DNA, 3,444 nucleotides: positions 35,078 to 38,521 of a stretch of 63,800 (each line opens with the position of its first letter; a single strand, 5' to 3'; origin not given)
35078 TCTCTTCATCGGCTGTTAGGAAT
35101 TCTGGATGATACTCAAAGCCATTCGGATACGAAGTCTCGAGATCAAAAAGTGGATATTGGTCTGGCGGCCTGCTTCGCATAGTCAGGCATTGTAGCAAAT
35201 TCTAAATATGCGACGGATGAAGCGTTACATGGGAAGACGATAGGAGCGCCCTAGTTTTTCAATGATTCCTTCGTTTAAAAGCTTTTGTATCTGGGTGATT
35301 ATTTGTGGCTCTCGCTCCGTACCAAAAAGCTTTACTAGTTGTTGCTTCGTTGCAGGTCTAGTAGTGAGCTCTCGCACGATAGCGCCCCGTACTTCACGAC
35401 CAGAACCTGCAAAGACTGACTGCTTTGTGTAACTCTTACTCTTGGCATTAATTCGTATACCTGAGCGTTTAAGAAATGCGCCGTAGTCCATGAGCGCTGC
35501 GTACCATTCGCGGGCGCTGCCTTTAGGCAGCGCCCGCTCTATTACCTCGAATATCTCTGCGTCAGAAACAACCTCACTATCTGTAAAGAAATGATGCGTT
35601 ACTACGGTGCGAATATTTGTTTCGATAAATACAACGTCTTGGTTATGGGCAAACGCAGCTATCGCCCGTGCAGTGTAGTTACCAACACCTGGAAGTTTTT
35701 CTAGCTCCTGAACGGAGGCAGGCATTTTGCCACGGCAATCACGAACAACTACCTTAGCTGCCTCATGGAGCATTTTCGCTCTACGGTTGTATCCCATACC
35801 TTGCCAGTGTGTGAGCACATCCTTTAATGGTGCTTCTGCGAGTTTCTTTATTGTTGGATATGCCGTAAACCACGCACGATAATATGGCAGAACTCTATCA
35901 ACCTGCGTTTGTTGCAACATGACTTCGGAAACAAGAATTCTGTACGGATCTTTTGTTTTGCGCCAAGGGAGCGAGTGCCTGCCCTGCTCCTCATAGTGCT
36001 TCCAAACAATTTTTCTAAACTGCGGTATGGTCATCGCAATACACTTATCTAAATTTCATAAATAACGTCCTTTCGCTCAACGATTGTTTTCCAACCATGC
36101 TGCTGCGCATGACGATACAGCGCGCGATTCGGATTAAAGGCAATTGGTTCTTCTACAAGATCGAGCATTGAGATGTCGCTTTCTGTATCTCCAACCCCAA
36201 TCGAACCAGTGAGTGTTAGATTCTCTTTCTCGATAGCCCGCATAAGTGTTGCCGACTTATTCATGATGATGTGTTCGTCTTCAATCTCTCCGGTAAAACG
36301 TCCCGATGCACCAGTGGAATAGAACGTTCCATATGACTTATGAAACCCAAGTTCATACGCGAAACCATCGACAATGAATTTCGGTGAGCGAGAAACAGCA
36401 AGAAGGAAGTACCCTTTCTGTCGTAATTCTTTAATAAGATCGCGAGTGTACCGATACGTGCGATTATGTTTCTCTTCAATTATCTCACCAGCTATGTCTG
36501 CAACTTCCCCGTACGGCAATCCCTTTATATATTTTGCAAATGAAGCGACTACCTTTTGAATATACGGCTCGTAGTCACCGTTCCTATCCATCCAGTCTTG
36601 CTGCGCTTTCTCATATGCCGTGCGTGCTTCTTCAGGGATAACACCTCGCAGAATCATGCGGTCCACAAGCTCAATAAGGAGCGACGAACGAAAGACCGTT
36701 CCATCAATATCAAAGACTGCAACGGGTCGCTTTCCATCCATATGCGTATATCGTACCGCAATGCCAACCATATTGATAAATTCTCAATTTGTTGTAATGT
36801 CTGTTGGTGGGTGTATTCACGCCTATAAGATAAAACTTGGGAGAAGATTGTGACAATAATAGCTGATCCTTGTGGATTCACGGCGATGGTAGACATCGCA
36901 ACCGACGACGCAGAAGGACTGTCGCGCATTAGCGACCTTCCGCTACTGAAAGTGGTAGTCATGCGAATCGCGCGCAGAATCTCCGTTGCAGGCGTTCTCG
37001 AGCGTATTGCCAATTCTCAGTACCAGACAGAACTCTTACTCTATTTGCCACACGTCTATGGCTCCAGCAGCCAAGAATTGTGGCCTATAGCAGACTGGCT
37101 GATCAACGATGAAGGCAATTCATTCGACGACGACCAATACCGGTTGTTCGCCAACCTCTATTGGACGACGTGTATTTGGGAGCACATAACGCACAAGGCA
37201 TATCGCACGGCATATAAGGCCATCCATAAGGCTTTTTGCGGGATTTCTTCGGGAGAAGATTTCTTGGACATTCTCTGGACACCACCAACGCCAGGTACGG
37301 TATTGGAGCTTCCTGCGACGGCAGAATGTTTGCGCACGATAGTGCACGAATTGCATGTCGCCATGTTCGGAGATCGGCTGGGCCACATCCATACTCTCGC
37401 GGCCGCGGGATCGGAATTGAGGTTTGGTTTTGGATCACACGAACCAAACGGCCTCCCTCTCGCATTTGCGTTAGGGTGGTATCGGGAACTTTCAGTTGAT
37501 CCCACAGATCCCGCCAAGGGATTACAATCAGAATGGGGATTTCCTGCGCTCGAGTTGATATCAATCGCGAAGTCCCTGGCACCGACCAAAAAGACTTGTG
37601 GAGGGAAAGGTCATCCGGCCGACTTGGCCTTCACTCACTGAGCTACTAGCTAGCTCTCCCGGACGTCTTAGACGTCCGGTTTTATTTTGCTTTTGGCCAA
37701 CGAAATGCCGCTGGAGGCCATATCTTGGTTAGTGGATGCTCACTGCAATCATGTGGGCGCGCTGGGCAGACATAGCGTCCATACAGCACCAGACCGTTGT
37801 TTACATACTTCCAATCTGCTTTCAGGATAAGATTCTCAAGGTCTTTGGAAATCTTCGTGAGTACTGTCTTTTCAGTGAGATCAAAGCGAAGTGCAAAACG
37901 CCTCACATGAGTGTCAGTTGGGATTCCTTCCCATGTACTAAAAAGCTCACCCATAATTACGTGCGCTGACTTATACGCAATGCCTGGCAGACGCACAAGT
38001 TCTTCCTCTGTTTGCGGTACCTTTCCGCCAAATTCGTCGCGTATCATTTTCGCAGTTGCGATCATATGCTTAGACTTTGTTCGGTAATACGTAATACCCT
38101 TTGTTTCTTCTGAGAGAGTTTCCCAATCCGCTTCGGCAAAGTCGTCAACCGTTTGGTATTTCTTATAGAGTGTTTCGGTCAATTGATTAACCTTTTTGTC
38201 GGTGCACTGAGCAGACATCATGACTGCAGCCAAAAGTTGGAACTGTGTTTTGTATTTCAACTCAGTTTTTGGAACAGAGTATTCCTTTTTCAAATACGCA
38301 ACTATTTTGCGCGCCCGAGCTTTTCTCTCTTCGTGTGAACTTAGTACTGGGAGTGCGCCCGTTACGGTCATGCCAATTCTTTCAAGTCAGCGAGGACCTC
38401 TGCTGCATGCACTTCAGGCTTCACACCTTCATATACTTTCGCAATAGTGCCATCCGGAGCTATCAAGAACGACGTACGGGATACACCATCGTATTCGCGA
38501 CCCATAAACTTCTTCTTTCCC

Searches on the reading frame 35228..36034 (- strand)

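Call 79: search_protein_families(library=pfam, max_evalue=0.001, proteins=[window:35228-36034:-])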
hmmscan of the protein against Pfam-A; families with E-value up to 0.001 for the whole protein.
window:35228-36034:- (269 aa): 2 families
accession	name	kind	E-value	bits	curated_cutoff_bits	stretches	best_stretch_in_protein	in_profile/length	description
PF00730.31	HhH-GPD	-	1.3e-16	61.3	26.2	1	35-154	1-92/108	HhH-GPD superfamily base excision DNA repair protein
PF00633.29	HHH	-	7.7e-09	35.4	24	1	102-128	4-30/30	Helix-hairpin-helix motif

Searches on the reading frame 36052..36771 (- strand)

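Call 79: search_protein_families(library=pfam, max_evalue=0.001, proteins=[window:36052-36771:-])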
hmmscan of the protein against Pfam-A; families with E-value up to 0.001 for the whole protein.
window:36052-36771:- (240 aa): 3 families
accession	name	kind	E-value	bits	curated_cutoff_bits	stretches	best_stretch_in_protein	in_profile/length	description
PF12710.13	HAD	-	5.9e-18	66.4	27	1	18-203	1-188/189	haloacid dehalogenase-like hydrolase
PF00702.32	Hydrolase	-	4e-09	37.6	26.4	1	17-203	3-187/191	haloacid dehalogenase-like hydrolase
PF08282.18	Hydrolase_3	-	7.6e-06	26.3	20.9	0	170-211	186-227/255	haloacid dehalogenase-like hydrolase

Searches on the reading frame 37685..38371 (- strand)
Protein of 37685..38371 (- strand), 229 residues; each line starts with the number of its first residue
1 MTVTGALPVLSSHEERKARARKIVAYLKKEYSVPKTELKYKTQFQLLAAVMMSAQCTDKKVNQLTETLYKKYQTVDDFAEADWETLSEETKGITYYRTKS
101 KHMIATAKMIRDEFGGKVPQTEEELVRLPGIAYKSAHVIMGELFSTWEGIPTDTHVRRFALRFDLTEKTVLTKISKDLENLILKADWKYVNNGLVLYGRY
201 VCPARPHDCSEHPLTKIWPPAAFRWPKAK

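Call 79: search_protein_families(library=pfam, max_evalue=0.001, proteins=[window:37685-38371:-])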
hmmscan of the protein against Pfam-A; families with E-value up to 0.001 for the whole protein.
window:37685-38371:- (229 aa): 2 families
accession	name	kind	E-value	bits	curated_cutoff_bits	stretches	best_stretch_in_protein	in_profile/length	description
PF00730.31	HhH-GPD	-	6.5e-16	59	26.2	1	49-178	2-102/108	HhH-GPD superfamily base excision DNA repair protein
PF14520.12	HHH_5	-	8e-05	23.5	27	0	66-93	16-43/57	Helix-hairpin-helix domain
